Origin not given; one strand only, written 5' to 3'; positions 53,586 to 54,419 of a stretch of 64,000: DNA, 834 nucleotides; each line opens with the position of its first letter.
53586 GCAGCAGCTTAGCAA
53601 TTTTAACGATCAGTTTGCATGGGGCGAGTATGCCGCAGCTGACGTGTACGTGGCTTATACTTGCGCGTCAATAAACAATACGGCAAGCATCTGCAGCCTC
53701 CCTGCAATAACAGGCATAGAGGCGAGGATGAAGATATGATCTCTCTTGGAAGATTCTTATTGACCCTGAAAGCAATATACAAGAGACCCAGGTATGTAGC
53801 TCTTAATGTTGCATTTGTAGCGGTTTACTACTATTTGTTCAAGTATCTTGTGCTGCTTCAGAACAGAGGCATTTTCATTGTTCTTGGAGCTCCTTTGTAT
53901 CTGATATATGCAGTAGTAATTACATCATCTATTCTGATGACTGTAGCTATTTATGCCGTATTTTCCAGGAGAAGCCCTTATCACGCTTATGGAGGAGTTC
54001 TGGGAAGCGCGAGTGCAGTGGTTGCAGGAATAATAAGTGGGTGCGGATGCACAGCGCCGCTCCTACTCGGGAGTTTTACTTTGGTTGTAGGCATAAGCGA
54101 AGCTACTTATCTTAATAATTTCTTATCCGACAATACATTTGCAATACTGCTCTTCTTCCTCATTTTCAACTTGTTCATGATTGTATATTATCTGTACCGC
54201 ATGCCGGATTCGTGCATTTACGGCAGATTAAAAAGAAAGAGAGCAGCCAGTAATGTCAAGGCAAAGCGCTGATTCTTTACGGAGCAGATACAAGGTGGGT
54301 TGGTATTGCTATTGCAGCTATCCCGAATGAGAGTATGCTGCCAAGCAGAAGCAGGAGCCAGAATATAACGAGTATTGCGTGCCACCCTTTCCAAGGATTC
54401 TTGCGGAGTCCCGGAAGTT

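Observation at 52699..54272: Second DUF929-like CxxC protein coupled to a non-VKOR membrane protein with a C-G-C motif: a possible undescribed redox pair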

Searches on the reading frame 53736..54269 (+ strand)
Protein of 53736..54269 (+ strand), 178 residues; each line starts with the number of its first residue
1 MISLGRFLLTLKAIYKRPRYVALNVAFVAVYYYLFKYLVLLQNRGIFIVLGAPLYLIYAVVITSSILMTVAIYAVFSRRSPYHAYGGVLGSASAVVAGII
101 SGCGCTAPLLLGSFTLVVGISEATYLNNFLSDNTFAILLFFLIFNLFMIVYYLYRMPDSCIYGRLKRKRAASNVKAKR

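Call 3: search_protein_families(library=pfam, proteins=[window:53736-54269:+], max_evalue=1)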
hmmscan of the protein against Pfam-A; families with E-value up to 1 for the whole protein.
window:53736-54269:+ (178 aa): 0 families

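Call 5: find_homologous_proteins(query=window:53736-54269:+, max_evalue=0.001)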
Query window:53736-54269:+ (178 aa): 4 proteins with E <= 0.001 among 437 candidates.
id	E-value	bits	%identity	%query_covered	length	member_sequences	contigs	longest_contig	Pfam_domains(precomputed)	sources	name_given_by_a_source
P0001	3.5e-104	364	99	100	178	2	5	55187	-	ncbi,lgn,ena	-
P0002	1.7e-85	303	80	100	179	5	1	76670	-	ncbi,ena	-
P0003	5.3e-85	302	78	100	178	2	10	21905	-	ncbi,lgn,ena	-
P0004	1.6e-21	95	40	88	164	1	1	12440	-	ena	-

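Call 6: search_protein_families(library=ncbifam, proteins=[window:53736-54269:+], max_evalue=1)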
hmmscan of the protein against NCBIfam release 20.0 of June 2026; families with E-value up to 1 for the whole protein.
window:53736-54269:+ (178 aa): 0 families

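Call 9: find_encoding_contigs(protein=P0004, flank=6000)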
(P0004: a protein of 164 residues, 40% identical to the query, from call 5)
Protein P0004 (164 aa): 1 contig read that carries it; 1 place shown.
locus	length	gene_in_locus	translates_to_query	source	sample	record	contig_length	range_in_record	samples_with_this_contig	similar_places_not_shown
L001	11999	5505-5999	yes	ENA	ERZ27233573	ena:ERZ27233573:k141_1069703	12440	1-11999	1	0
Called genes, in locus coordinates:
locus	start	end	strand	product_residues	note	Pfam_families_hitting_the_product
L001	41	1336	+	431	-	PF02881:SRP54_N, PF00448:SRP54, PF01656:CbiA (weak), PF02978:SRP_SPB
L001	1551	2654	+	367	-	PF03193:RsgA_GTPase (faint), PF00350:Dynamin_N (faint), PF01926:MMR_HSR1, PF02421:FeoB_N, PF16897:MMR_HSR1_Xtn, PF02824:TGS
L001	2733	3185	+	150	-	-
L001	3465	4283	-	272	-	PF01026:TatD_DNase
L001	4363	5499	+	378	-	PF06053:DUF929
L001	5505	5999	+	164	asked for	-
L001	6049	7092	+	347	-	-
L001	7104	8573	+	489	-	PF00344:SecY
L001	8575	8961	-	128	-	-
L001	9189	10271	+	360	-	-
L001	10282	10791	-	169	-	PF27325:MJ0538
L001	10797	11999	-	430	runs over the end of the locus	PF00152:tRNA-synt_2 (weak), PF01409:tRNA-synt_2d (weak), PF13393:tRNA-synt_His, PF00587:tRNA-synt_2b, PF03129:HGTP_anticodon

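Call 10: find_encoding_contigs(protein=P0002, flank=6000)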
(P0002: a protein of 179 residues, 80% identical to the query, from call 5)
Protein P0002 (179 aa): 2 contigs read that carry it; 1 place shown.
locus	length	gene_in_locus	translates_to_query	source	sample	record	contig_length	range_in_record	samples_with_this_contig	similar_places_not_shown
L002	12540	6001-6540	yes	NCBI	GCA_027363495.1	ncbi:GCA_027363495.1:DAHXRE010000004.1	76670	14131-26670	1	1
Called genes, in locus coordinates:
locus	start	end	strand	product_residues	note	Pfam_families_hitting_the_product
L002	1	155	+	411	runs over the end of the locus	PF00083:Sugar_tr (weak), PF07690:MFS_1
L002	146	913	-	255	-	PF01182:Glucosamine_iso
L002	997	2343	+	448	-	-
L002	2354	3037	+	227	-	PF00834:Ribul_P_3_epim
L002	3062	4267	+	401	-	PF07690:MFS_1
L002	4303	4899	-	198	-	-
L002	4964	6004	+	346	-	PF06053:DUF929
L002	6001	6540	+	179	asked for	-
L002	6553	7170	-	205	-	PF06168:DUF981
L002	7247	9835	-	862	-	PF00149:Metallophos (faint), PF12850:Metallophos_2 (faint)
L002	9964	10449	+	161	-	PF09821:AAA_assoc_C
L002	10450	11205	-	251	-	PF00005:ABC_tran, PF13304:AAA_21 (faint)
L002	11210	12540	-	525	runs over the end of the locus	PF00528:BPD_transp_1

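Call 18: search_solved_structures(query=A1, max_evalue=10, show_alignments=3)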
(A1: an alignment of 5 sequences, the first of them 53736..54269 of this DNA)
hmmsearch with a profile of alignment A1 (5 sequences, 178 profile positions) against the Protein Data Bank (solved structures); distinct sequences matched with E-value up to 10: 7.
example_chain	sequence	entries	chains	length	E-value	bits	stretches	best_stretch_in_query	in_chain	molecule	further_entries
5mdx_Z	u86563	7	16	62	0.18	14.9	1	56-108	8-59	Photosystem II reaction center protein Z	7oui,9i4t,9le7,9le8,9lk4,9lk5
5xnl_Z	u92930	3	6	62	0.5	13.5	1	56-108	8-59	Photosystem II reaction center protein Z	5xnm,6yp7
9ifm_Z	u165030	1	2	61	0.52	13.4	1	56-105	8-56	Photosystem II reaction center protein Z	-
4n7b_A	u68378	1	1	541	1.5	11.9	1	115-170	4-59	LytB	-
9nri_BG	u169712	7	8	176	1.7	11.7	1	72-133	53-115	Large ribosomal subunit protein uL6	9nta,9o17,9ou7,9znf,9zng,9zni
8ug6_A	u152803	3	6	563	7.6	9.6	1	109-170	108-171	Proton channel OTOP2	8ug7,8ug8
8uga_A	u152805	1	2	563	7.7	9.6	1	109-170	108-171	Proton channel OTOP2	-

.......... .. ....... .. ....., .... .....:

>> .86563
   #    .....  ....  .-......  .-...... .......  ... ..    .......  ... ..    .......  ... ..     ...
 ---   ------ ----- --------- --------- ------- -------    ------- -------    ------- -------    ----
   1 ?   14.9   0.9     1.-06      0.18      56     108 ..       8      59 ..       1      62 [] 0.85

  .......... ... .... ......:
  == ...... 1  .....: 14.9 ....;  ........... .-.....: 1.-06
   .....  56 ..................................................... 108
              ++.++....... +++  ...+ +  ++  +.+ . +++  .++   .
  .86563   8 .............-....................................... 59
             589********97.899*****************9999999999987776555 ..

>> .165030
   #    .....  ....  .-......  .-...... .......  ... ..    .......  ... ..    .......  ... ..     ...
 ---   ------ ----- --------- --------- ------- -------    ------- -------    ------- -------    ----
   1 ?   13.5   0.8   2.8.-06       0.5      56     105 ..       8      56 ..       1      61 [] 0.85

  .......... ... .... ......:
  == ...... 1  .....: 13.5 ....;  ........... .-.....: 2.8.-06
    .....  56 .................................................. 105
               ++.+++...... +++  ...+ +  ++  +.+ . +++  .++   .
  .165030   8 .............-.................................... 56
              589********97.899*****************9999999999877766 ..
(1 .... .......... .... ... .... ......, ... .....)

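Call 19: search_protein_representatives(alignment_id=A1)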
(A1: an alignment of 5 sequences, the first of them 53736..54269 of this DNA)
Query: 5 sequences, 178 profile positions. Proteins with E-value up to 0.001 (for the whole library): 118; up to 1e-10: 95; up to 1e-30: 6. The best 118 are listed.
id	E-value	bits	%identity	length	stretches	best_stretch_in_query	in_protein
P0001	6.5e-97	338.9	-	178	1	1-178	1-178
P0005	4.0e-36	140.9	-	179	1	8-169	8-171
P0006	6.7e-35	136.9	-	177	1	8-168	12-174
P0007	9.9e-35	136.3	-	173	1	10-159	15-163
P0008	2.2e-34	135.2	-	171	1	4-169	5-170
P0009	9.6e-32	126.6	-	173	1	10-156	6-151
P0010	1.4e-30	122.9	-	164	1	11-168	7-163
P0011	2.8e-30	121.9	-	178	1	10-175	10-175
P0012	2.8e-30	121.8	-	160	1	8-159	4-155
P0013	8.3e-30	120.3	-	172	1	8-160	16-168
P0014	1.3e-29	119.7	-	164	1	9-157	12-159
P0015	1.9e-29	119.1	-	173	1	13-158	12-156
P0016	4.7e-29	117.8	-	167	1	3-169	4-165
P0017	7.3e-29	117.2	-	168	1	4-160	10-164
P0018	1.0e-28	116.8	-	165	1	5-159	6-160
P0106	2.7e-09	53.5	-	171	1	10-159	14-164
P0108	1.5e-08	51.1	-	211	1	14-150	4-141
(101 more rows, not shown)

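Call 28: find_homologous_proteins(query=A2, max_evalue=0.001)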
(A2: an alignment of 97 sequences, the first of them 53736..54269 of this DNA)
Query A2 (97 sequences) (178 aa, profile of the alignment): 18 proteins with E <= 0.001 among 8000 candidates.
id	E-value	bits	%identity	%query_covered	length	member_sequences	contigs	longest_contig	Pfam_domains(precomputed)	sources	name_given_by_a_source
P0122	2.5e-50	188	44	56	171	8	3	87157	-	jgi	jgi:hypothetical protein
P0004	4.5e-48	181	40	88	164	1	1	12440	-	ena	-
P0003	5.1e-47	178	78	100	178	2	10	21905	-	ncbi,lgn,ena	-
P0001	1.1e-46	176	99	100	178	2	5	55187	-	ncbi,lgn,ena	-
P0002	2.9e-45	172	80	100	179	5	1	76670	-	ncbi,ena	-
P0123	1.4e-43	166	34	56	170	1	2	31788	-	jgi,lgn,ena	jgi:hypothetical protein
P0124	2.7e-43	165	32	84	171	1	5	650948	-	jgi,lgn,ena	jgi:hypothetical protein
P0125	4.8e-41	158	31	84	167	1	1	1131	-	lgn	-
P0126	9.5e-41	157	27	92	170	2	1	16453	-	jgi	jgi:hypothetical protein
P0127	3.3e-40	155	33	56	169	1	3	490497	-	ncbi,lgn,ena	-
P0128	3.5e-40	155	33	57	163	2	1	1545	-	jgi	-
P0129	6.3e-40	154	39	56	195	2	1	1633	-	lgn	-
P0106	9.1e-40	154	28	57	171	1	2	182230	-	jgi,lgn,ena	jgi:hypothetical protein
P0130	1.3e-39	153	27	85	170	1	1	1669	-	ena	-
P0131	8.1e-39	151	26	61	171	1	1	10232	-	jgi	jgi:hypothetical protein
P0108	1.0e-30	124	35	54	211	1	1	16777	-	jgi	-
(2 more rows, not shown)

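Call 29: find_encoding_contigs(protein=P0122, flank=5000, max_places=2)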
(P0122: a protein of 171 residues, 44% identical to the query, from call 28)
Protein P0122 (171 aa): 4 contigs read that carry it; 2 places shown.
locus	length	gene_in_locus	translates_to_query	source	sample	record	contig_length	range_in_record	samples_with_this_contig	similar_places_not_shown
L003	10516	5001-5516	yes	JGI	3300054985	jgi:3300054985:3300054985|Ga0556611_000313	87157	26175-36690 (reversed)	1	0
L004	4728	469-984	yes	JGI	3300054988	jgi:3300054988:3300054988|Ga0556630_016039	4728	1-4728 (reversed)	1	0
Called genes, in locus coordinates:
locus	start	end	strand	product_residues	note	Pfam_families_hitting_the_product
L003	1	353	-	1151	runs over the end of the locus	PF03833:PolC_DP2_N, PF24844:PolC_DP2_central, PF24846:PolC_DP2_cat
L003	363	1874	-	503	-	PF01336:tRNA_anti-codon (weak), PF00149:Metallophos, PF04042:DNA_pol_E_B, PF12850:Metallophos_2 (weak)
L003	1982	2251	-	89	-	PF03685:UPF0147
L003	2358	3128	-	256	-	PF01026:TatD_DNase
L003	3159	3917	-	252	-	-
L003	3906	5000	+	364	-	PF06053:DUF929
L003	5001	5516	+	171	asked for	-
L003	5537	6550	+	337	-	PF02830:V4R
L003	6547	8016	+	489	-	PF00344:SecY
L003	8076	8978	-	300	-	PF05569:Peptidase_M56, PF01435:Peptidase_M48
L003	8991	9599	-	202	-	PF04011:LemA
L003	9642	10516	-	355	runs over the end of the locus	-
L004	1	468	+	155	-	?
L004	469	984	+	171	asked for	-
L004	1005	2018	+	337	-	PF02830:V4R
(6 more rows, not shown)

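Call 30: find_encoding_contigs(protein=P0124, flank=5000, max_places=2)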
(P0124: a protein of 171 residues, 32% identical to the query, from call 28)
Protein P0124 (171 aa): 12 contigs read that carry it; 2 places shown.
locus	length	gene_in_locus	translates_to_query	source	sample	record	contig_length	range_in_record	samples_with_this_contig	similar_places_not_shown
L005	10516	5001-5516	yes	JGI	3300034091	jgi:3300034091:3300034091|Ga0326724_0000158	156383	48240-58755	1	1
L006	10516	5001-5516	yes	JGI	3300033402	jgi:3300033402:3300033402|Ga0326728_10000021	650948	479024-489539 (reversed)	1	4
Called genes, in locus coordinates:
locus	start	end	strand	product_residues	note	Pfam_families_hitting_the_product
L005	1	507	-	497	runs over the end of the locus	PF01336:tRNA_anti-codon (faint), PF00149:Metallophos, PF04042:DNA_pol_E_B, PF12850:Metallophos_2 (weak)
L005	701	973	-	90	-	PF03685:UPF0147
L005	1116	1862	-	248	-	PF01026:TatD_DNase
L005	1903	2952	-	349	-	-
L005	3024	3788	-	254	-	-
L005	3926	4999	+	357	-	PF06053:DUF929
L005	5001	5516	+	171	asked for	-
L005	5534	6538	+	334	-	PF02830:V4R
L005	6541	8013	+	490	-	PF00344:SecY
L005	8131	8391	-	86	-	-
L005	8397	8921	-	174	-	PF02224:Cytidylate_kin (faint), PF13189:Cytidylate_kin2 (weak), PF13238:AAA_18 (weak), PF01202:SKI (faint), PF13189:Cytidylate_kin2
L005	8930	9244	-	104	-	PF01199:Ribosomal_L34e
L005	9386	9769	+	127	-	-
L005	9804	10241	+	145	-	-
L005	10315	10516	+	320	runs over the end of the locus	PF04055:Radical_SAM, PF08608:Wyosine_form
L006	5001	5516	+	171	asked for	-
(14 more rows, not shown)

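Call 31: find_encoding_contigs(protein=P0127, flank=5000, max_places=2)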
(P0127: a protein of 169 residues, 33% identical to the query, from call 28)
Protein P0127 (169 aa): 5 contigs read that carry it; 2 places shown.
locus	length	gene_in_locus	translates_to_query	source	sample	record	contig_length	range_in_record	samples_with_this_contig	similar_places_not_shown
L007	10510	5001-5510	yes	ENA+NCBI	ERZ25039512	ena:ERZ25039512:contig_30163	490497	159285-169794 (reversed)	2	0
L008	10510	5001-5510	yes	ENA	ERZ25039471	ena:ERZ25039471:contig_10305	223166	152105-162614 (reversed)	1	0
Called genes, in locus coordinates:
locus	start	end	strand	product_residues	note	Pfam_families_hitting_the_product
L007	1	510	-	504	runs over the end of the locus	PF01336:tRNA_anti-codon (faint), PF00149:Metallophos, PF04042:DNA_pol_E_B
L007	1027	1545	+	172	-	PF12844:HTH_19 (weak), PF01381:HTH_3, PF13560:HTH_31 (weak), PF00571:CBS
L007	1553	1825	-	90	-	PF03685:UPF0147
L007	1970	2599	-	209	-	PF01026:TatD_DNase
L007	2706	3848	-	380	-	-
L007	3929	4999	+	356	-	PF06053:DUF929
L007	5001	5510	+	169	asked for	-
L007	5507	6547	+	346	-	PF02830:V4R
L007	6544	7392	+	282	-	PF00344:SecY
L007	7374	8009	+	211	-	PF00344:SecY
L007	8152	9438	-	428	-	PF01609:DDE_Tnp_1 (weak)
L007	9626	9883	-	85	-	-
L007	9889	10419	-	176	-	PF13189:Cytidylate_kin2, PF13207:AAA_17 (weak), PF13238:AAA_18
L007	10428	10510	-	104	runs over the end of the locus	PF01199:Ribosomal_L34e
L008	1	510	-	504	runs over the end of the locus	PF01336:tRNA_anti-codon (weak), PF00149:Metallophos, PF04042:DNA_pol_E_B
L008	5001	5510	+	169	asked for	-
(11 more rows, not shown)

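Call 32: find_encoding_contigs(protein=P0106, flank=5000, max_places=2)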
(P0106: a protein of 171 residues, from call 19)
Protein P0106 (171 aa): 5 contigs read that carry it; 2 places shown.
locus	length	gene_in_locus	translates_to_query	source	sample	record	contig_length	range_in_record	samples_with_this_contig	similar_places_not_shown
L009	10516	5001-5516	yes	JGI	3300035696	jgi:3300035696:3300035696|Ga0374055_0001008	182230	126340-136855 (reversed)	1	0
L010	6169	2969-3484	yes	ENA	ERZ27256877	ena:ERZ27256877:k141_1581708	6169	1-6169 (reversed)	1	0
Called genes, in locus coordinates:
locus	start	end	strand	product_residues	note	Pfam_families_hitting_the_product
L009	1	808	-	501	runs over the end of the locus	PF01336:tRNA_anti-codon (weak), PF00149:Metallophos, PF04042:DNA_pol_E_B, PF12850:Metallophos_2 (faint)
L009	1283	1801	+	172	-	PF01381:HTH_3, PF12844:HTH_19 (weak), PF13560:HTH_31 (weak), PF00571:CBS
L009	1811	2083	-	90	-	PF03685:UPF0147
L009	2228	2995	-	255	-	PF01026:TatD_DNase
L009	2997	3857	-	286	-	-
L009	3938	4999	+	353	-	PF06053:DUF929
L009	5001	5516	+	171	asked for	-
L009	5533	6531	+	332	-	PF02830:V4R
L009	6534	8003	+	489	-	PF00344:SecY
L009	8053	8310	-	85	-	-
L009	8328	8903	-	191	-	PF13189:Cytidylate_kin2, PF13238:AAA_18, PF13521:AAA_28 (faint), PF13207:AAA_17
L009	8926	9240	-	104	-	PF01199:Ribosomal_L34e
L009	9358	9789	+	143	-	-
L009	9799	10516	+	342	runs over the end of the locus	PF04055:Radical_SAM, PF08608:Wyosine_form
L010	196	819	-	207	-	PF01026:TatD_DNase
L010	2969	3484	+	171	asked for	-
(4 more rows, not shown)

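Call 33: find_encoding_contigs(protein=P0108, flank=5000, max_places=2)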
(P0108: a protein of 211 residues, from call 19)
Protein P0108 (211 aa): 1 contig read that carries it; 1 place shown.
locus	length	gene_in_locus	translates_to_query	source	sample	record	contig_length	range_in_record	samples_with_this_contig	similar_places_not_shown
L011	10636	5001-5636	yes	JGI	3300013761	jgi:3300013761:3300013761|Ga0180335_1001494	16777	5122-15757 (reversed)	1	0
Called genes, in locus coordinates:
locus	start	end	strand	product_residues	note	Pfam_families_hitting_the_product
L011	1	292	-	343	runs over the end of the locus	PF25174:Beta-prop_THOC3 (weak), PF02239:Cytochrom_D1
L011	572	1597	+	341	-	PF00005:ABC_tran, PF08402:TOBE_2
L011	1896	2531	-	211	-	-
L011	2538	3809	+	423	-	PF07690:MFS_1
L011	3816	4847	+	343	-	PF06053:DUF929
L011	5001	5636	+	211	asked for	-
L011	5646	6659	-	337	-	-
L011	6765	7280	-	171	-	-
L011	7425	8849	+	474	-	PF07690:MFS_1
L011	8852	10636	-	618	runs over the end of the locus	PF01011:PQQ, PF13360:PQQ_2, PF13570:Beta-prop_ACSF4 (faint), PF07774:EMC1_C (faint), PF13360:PQQ_2 (weak)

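Call 34: find_encoding_contigs(protein=P0126, flank=5000, max_places=2)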
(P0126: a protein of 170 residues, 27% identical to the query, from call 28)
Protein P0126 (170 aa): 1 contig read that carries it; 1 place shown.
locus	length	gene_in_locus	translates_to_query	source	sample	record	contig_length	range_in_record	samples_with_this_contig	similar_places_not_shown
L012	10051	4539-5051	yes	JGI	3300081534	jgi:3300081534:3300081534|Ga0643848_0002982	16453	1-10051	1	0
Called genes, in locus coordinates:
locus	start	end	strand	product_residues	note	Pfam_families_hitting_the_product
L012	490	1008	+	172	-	PF01381:HTH_3, PF12844:HTH_19 (weak), PF13560:HTH_31 (faint), PF00571:CBS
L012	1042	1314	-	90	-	PF03685:UPF0147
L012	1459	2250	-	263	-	PF01026:TatD_DNase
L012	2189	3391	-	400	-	-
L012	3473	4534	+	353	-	PF06053:DUF929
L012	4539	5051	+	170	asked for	-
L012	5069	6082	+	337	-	PF02830:V4R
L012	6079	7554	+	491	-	PF00344:SecY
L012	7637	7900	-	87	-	-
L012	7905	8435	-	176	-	PF01712:dNK (faint), PF02224:Cytidylate_kin (faint), PF13189:Cytidylate_kin2, PF13207:AAA_17 (weak), PF13238:AAA_18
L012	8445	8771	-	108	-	PF01199:Ribosomal_L34e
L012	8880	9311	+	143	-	-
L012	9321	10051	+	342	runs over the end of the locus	PF04055:Radical_SAM, PF08608:Wyosine_form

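Call 35: find_encoding_contigs(protein=P0131, flank=5000, max_places=2)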
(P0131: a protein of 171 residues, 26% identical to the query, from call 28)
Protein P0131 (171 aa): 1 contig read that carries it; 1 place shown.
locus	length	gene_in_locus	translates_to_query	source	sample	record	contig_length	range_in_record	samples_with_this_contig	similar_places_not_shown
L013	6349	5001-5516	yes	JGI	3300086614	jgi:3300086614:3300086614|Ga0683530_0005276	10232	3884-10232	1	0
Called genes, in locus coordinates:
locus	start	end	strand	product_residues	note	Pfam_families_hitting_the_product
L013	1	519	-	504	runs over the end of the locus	PF01336:tRNA_anti-codon (weak), PF00149:Metallophos, PF04042:DNA_pol_E_B, PF12850:Metallophos_2 (faint)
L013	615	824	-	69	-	-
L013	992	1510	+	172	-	PF01381:HTH_3, PF12844:HTH_19 (weak), PF00571:CBS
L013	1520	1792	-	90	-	PF03685:UPF0147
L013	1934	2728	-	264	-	PF01026:TatD_DNase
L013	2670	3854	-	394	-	-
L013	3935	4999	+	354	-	PF06053:DUF929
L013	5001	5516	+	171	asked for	-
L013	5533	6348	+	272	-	?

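Call 36: find_encoding_contigs(protein=P0123, flank=5000, max_places=2)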
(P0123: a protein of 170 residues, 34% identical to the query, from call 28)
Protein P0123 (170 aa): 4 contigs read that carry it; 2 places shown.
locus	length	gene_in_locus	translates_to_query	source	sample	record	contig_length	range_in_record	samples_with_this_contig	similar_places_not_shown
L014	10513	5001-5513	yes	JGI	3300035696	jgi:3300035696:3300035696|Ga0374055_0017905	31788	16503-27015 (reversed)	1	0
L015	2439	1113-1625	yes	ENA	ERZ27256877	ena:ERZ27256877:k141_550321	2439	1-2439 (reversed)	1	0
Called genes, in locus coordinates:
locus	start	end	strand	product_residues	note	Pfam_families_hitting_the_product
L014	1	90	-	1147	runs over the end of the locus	PF03833:PolC_DP2_N, PF24844:PolC_DP2_central, PF24846:PolC_DP2_cat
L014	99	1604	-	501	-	PF00149:Metallophos, PF04042:DNA_pol_E_B, PF12850:Metallophos_2 (weak)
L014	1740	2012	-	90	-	PF03685:UPF0147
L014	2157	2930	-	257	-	PF01026:TatD_DNase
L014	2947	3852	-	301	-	-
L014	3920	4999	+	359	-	PF06053:DUF929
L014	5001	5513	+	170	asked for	-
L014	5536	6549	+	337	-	PF02830:V4R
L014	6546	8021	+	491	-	PF00344:SecY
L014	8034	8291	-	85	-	-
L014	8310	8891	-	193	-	PF13189:Cytidylate_kin2, PF13207:AAA_17, PF13238:AAA_18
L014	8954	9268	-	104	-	PF01199:Ribosomal_L34e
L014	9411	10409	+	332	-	PF04055:Radical_SAM, PF08608:Wyosine_form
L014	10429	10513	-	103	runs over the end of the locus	-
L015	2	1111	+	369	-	?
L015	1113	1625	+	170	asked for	-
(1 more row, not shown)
